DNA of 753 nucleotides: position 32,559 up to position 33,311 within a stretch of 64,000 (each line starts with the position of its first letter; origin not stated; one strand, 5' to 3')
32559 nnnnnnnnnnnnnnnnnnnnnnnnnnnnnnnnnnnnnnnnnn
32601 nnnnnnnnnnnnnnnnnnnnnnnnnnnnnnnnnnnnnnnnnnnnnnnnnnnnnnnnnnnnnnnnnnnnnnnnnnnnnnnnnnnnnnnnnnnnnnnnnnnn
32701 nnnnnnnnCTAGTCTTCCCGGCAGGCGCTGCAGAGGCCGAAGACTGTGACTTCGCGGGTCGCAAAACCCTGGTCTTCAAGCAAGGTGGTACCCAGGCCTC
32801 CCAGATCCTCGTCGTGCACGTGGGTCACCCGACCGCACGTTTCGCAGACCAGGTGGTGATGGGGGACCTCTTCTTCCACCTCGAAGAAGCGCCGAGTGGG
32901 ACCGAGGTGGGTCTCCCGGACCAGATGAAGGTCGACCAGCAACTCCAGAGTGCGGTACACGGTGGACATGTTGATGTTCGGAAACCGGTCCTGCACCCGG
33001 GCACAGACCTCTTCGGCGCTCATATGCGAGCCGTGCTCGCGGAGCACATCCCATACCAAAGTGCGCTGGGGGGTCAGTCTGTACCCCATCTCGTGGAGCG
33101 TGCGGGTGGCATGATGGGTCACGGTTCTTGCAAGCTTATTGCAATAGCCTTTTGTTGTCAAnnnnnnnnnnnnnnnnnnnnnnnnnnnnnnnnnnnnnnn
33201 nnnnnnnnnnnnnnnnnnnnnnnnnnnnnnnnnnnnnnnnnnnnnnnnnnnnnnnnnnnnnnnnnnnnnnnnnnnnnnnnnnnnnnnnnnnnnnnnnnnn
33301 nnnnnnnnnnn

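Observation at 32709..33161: nur-cbiM(N)QO operon with a textbook Nur box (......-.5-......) and start-codon ambiguity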

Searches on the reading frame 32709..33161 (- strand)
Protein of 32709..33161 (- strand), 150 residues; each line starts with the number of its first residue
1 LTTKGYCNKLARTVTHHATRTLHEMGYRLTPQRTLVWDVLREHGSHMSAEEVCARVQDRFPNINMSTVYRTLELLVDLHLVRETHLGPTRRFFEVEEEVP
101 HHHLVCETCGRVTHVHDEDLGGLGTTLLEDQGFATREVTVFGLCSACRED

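Call 3: search_protein_families(library=pfam, proteins=[window:32709-33161:-])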
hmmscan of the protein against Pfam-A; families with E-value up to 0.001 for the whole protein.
window:32709-33161:- (150 aa): 2 families
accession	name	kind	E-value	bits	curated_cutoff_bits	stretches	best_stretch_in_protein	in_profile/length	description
PF01475.25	FUR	-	2.8e-29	102.1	23.1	1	24-139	1-117/121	Ferric uptake regulator family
PF08100.18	Dimerisation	-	8.2e-05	22.8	25.6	1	36-90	30-79/93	O-methyltransferase dimerisation domain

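Call 6: search_solved_structures(query=window:32709-33122:-, max_evalue=0.001, show_alignments=3)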
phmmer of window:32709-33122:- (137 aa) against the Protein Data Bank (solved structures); distinct sequences matched with E-value up to 0.001: 24.
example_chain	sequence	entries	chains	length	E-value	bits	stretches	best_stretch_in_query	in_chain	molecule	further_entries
9ire_A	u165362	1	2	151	4.9e-22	81.5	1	7-136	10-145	Ferric uptake regulation protein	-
3eyy_A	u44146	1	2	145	1.1e-18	70.7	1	9-135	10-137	Putative iron uptake regulatory protein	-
2fe3_A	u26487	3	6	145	1.7e-17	66.8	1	4-135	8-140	Peroxide operon regulator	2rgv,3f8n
2o03_A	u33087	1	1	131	1.7e-14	57.1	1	12-135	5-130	probable Zinc uptake regulation protein FurB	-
4i7h_A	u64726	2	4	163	3.1e-13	53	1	8-135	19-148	peroxide stress sensing regulator | Peroxide stress regulator PerR, FUR family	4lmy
6d57_A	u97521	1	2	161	7.1e-13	51.8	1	7-135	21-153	Ferric uptake regulation protein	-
4ets_A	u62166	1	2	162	7.2e-13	51.8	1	7-135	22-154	Ferric uptake regulation protein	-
8j6w_A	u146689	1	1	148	2.4e-12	50.1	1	8-137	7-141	Ferric uptake regulation protein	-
2xig_A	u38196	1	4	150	2.8e-11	46.7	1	9-136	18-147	FERRIC UPTAKE REGULATION PROTEIN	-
2w57_A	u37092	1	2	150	5.3e-11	45.8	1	7-105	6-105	FERRIC UPTAKE REGULATION PROTEIN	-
6dk4_A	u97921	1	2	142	1.6e-10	44.2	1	13-103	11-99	Ferric uptake regulation protein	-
4raz_A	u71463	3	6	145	5.4e-10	42.5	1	7-121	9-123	DNA-binding transcriptional dual regulator of siderophore biosynthesis and transport(Fur f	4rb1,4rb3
4ray_A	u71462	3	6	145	8.9e-10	41.8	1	11-121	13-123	DNA-binding transcriptional dual regulator of siderophore biosynthesis and transport(Fur f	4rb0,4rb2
7vo0_G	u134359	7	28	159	1.9e-09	40.7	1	12-134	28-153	Putative metal uptake regulation protein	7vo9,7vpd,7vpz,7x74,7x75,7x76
3mwm_A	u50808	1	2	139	1.9e-09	40.7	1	15-134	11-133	Putative metal uptake regulation protein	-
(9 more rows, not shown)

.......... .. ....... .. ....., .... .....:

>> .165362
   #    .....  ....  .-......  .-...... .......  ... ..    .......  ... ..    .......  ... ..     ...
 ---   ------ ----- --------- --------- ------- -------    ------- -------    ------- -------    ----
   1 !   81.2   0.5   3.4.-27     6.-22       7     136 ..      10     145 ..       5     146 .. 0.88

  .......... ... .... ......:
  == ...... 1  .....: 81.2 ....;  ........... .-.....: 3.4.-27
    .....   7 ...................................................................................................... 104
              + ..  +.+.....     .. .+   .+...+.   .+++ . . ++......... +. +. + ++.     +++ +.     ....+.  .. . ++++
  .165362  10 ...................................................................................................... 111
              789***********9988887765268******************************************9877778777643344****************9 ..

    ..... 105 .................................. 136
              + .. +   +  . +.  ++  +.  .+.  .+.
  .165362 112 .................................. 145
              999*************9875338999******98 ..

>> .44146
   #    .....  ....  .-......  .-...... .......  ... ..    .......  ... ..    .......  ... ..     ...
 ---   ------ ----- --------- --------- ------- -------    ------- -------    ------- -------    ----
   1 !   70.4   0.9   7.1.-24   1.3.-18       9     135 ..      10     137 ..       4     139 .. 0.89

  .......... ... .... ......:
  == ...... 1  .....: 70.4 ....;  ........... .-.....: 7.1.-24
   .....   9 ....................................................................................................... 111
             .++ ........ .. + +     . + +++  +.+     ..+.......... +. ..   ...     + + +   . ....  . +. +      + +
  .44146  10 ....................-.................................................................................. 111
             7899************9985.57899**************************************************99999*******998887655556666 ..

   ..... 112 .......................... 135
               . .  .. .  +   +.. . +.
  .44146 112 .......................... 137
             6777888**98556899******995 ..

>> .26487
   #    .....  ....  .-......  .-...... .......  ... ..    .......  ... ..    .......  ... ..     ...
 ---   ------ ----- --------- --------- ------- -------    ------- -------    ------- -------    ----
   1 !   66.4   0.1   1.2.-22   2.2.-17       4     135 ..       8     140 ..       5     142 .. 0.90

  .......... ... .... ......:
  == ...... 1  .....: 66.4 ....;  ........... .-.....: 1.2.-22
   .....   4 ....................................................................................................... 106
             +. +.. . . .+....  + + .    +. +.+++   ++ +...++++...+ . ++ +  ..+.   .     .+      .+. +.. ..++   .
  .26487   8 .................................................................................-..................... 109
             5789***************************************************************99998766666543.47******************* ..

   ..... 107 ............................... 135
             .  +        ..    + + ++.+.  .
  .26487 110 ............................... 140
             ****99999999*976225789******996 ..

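Call 7: search_protein_families(library=ncbifam, proteins=[window:32709-33122:-])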
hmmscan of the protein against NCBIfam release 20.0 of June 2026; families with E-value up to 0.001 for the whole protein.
window:32709-33122:- (137 aa): 10 families
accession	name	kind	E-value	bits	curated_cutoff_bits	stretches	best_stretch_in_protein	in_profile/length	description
NF051892.1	TransRegFurBacil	equivalog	6.4e-28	97.7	220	1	6-136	9-145/149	ferric iron uptake transcriptional regulator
NF052545.1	TransRegPerRClab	equivalog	2.1e-23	82.8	180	1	5-136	4-136/138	transcriptional regulator PerR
NF047406.1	TransRegPerRTherm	equivalog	5.7e-17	62.1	200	1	15-136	5-127/130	manganese-dependent transcriptional regulator PerR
NF051891.1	TransRegFurHelico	equivalog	1e-14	54.7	200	1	9-136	18-147/148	ferric iron uptake transcriptional regulator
NF006999.0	PRK09462.1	equivalog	2.5e-14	53.1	146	1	6-108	5-108/148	ferric iron uptake transcriptional regulator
NF008646.0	PRK11639.1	equivalog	5.1e-11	42.6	167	1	5-136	13-148/171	zinc uptake transcriptional repressor Zur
NF045678.1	TransRegIrrA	equivalog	1.1e-10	41.6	150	1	3-107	7-111/138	iron response transcriptional regulator IrrA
NF045677.1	FeRespRegIrr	equivalog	2.7e-10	40.4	170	1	7-106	2-101/127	Fur family transcriptional regulator Irr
NF047462.1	FUR_perox_PerRA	exception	8.5e-09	36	200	1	6-103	9-105/142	peroxide-responsive transcriptional repressor PerRA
NF047461.1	FUR_perox_PerRB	exception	3.4e-06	27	250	1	16-112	28-123/143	peroxide-responsive transcriptional repressor PerRB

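Call 10: find_homologous_proteins(query=window:32709-33122:-, max_evalue=1e-10)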
Query window:32709-33122:- (137 aa): 571 proteins with E <= 1e-10 among 585 candidates; the best 120 are listed.
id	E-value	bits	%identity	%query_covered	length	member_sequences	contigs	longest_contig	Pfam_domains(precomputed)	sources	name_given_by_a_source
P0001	3.6e-80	284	91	100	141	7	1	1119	PF01475.26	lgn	-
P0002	1.6e-79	282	91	100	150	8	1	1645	PF01475.26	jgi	jgi:Fur family ferric uptake transcriptional regulator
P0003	8.5e-78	277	89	99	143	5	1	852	PF01475.26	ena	-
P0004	1.6e-73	263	83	100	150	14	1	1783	PF01475.26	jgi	jgi:Fur family transcriptional regulator, ferric uptake regulator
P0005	5.7e-72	258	84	100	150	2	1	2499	PF01475.26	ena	-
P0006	1.3e-71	257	83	100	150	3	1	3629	PF01475.26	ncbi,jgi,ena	-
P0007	5.0e-71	255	82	100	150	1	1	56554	PF01475.26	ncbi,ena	-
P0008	7.2e-70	251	79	98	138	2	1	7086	PF01475.26,PF08100.19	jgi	jgi:Fur family transcriptional regulator, ferric uptake regulator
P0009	1.6e-69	250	81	99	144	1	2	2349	PF01475.26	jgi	jgi:Fur family ferric uptake transcriptional regulator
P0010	2.1e-69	250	81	99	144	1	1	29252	PF01475.26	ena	-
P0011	5.1e-69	248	80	99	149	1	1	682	PF01475.26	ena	-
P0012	5.8e-69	248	81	99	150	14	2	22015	PF01475.26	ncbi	ncbi:MAG TPA: Fur family transcriptional regulator [Thermoleophilia bacterium]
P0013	1.2e-67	244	80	98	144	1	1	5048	PF01475.26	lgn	-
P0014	1.5e-67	244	81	98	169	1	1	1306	PF01475.26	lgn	-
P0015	6.0e-67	242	78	94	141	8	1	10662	PF01475.26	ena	-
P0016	9.3e-67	241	79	99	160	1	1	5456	PF01475.26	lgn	-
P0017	1.2e-66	241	81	93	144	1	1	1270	PF01475.26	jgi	jgi:Fur family ferric uptake transcriptional regulator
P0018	1.4e-66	240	77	100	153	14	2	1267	PF01475.26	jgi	jgi:Fur family ferric uptake transcriptional regulator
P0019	1.8e-66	240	77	99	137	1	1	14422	PF01475.26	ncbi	-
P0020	1.9e-66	240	79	98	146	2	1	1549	PF01475.26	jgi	-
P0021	3.2e-66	239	76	99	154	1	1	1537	PF01475.26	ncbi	-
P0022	5.9e-66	238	74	100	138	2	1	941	PF01475.26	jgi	jgi:Fur family transcriptional regulator, ferric uptake regulator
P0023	6.8e-66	238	78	94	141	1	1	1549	PF01475.26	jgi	jgi:Fur family transcriptional regulator, ferric uptake regulator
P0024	7.0e-66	238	78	98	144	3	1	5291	PF01475.26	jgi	-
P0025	1.5e-65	237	75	99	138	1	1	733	PF01475.26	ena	-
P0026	1.5e-65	237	77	99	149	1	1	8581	PF01475.26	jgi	jgi:Fur family ferric uptake transcriptional regulator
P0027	2.1e-65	237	77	99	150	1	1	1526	PF01475.26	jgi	jgi:Fur family ferric uptake transcriptional regulator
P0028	2.4e-65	236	78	98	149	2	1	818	PF01475.26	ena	-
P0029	2.5e-65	236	77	98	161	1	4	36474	PF01475.26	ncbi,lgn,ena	-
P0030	2.7e-65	236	74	100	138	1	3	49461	PF01475.26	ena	-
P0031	2.9e-65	236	78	99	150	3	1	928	PF01475.26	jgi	jgi:Fur family transcriptional regulator, ferric uptake regulator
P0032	3.0e-65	236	77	98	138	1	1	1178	PF01475.26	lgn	-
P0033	4.2e-65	236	77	100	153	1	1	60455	PF01475.26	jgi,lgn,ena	-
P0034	5.7e-65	235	75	100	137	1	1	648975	PF01475.26,PF08100.19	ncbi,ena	-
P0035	6.3e-65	235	74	99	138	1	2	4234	PF01475.26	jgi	jgi:Fur family transcriptional regulator, ferric uptake regulator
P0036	6.9e-65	235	74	100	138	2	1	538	PF01475.26,PF08100.19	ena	-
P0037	7.3e-65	235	74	100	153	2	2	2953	PF01475.26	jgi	jgi:Fur family ferric uptake transcriptional regulator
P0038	7.4e-65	235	76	98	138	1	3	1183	PF01475.26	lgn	-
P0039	8.2e-65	235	77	98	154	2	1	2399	PF01475.26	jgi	-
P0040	9.8e-65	234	77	98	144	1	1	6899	PF01475.26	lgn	-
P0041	1.1e-64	234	76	98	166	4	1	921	PF01475.26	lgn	-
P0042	1.2e-64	234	78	98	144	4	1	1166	PF01475.26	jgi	-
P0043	1.3e-64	234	73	100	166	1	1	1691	PF01475.26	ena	-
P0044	1.4e-64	234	77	98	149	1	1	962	PF01475.26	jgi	jgi:Fur family ferric uptake transcriptional regulator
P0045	1.4e-64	234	73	99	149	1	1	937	PF01475.26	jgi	jgi:Fur family ferric uptake transcriptional regulator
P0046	2.2e-64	233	76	99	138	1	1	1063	PF01475.26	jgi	jgi:Fur family transcriptional regulator, ferric uptake regulator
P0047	2.5e-64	233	77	98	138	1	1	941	PF01475.26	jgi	jgi:Fur family transcriptional regulator, ferric uptake regulator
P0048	2.7e-64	233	75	98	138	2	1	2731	PF01475.26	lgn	-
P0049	6.9e-64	232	74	99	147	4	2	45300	PF01475.26,PF08100.19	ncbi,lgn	-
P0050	7.2e-64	232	76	99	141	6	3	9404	PF01475.26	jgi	jgi:Fur family ferric uptake transcriptional regulator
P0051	1.1e-63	231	73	99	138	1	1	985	PF01475.26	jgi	jgi:Fur family ferric uptake transcriptional regulator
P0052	1.3e-63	231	73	99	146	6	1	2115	PF01475.26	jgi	jgi:Fur family ferric uptake transcriptional regulator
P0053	1.3e-63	231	75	99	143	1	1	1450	PF01475.26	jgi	jgi:Fur family transcriptional regulator, ferric uptake regulator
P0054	1.6e-63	231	74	98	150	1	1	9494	PF01475.26,PF08100.19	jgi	jgi:Fur family transcriptional regulator, ferric uptake regulator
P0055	2.0e-63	230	75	98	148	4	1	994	PF01475.26,PF08100.19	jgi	jgi:Fur family ferric uptake transcriptional regulator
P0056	2.1e-63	230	72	100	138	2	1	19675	PF01475.26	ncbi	-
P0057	2.5e-63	230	78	98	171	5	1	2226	PF01475.26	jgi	-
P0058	5.8e-63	229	72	100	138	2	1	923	PF01475.26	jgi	jgi:Fur family ferric uptake transcriptional regulator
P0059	6.4e-63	229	73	98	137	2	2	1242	PF01475.26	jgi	jgi:Fur family ferric uptake transcriptional regulator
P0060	7.8e-63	228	72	98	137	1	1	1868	PF01475.26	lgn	-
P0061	1.9e-62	227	73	99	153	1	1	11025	PF01475.26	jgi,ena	-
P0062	2.1e-62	227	73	99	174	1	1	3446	PF01475.26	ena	-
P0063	2.4e-62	227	72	100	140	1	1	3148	PF01475.26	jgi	jgi:Fur family ferric uptake transcriptional regulator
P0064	2.6e-62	227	70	100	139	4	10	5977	PF01475.26,PF08100.19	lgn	-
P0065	3.2e-62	226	73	98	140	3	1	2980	PF01475.26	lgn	-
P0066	3.4e-62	226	73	99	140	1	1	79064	PF01475.26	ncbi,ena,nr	ncbi:MAG: hypothetical protein A2133_02140 [Actinobacteria bacterium RBG_16_64_13]|nr:MAG: hypotheti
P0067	3.8e-62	226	74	98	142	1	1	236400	PF01475.26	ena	-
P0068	3.8e-62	226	72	98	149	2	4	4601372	PF01475.26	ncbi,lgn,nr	ncbi:MAG: transcriptional repressor [Thermoleophilia bacterium]|nr:transcriptional repressor [Thermo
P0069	3.9e-62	226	70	100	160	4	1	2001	PF01475.26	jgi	jgi:Fur family transcriptional regulator, ferric uptake regulator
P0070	3.9e-62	226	72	100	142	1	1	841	PF01475.26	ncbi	-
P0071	6.5e-62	225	73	99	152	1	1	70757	PF01475.26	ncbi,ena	-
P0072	8.2e-62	225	72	98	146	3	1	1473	PF01475.26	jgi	jgi:Fur family ferric uptake transcriptional regulator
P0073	8.5e-62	225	73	98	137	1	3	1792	PF01475.26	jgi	jgi:Fur family ferric uptake transcriptional regulator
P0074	8.7e-62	225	72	100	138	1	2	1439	PF01475.26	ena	-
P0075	9.6e-62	225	74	98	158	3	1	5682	PF01475.26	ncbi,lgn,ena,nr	ncbi:MAG: transcriptional repressor [Actinobacteria bacterium]|nr:transcriptional repressor [Actinom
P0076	9.9e-62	225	73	99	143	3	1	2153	PF01475.26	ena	-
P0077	1.9e-61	224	73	99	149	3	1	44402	PF01475.26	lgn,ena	-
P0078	2.1e-61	224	74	98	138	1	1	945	PF01475.26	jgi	jgi:Fur family transcriptional regulator, ferric uptake regulator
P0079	2.1e-61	224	72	98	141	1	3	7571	PF01475.26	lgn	-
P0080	2.2e-61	224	72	98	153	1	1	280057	PF01475.26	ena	-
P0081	3.8e-61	223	74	99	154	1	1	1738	PF01475.26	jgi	jgi:Fur family ferric uptake transcriptional regulator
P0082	5.6e-61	222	71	99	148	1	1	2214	PF01475.26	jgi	jgi:Fur family ferric uptake transcriptional regulator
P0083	6.0e-61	222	73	99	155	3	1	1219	PF01475.26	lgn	-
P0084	6.1e-61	222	75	99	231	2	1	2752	PF01475.26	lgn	-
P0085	6.2e-61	222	75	98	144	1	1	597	PF01475.26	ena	-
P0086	6.4e-61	222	73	98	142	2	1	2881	PF01475.26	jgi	jgi:Fur family transcriptional regulator, ferric uptake regulator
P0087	6.4e-61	222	73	99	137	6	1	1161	PF01475.26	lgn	-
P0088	6.8e-61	222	71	98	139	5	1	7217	PF01475.26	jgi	jgi:Fur family transcriptional regulator, ferric uptake regulator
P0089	7.7e-61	222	69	99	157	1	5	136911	PF01475.26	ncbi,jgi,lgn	jgi:Fur family ferric uptake transcriptional regulator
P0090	8.9e-61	222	74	100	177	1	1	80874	PF01475.26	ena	-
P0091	1.1e-60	221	72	98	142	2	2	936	PF01475.26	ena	-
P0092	1.2e-60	221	73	98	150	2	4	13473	PF01475.26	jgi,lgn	-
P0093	1.4e-60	221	72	98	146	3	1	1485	PF01475.26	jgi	jgi:Fur family ferric uptake transcriptional regulator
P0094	1.4e-60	221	70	100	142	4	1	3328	PF01475.26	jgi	jgi:Fur family transcriptional regulator, ferric uptake regulator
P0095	1.8e-60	221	75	98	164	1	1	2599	PF01475.26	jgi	jgi:Fur family transcriptional regulator, ferric uptake regulator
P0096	2.3e-60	220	72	100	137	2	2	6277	PF01475.26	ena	-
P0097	2.6e-60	220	74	98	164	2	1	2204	PF01475.26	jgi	jgi:Fur family ferric uptake transcriptional regulator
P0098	2.7e-60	220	73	99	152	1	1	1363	PF01475.26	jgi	jgi:Fur family ferric uptake transcriptional regulator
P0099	2.9e-60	220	75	98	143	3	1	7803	PF01475.26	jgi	jgi:Fur family transcriptional regulator, ferric uptake regulator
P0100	3.0e-60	220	71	98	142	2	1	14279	PF01475.26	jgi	jgi:Fur family ferric uptake transcriptional regulator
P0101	9.7e-60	218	71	99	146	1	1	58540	PF01475.26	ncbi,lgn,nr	ncbi:MAG: transcriptional repressor [Actinobacteria bacterium]|nr:transcriptional repressor [Actinom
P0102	1.3e-59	218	67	100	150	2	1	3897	PF01475.26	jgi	jgi:Fur family ferric uptake transcriptional regulator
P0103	1.7e-59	218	75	98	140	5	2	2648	PF01475.26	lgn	-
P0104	1.9e-59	217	70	98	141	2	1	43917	PF01475.26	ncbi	-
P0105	4.4e-59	216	72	98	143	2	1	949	PF01475.26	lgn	-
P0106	7.6e-59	215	73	99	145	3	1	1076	PF01475.26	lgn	-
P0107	7.9e-59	215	70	100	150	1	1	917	PF01475.26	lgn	-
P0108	8.6e-59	215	69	100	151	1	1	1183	PF01475.26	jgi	jgi:Fur family ferric uptake transcriptional regulator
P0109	1.0e-58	215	71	99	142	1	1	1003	PF01475.26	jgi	jgi:Fur family ferric uptake transcriptional regulator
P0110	1.1e-58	215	69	100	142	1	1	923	PF01475.26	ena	-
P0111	1.1e-58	215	72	98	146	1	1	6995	PF01475.26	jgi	jgi:Fur family transcriptional regulator, ferric uptake regulator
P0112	1.2e-58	215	68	99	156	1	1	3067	PF01475.26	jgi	jgi:Fur family transcriptional regulator, ferric uptake regulator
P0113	1.3e-58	215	70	100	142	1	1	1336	PF01475.26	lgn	-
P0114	1.6e-58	214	74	98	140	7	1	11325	PF01475.26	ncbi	ncbi:MAG: Fur family transcriptional regulator [Thermoleophilia bacterium]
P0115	2.2e-58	214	69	98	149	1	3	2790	PF01475.26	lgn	-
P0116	3.8e-58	213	70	99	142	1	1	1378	PF01475.26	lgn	-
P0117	4.0e-58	213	71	98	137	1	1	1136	PF01475.26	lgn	-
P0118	4.2e-58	213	70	100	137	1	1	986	PF01475.26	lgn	-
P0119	4.9e-58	213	76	91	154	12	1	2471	PF01475.26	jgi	jgi:Fur family ferric uptake transcriptional regulator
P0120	6.1e-58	212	69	99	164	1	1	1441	PF01475.26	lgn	-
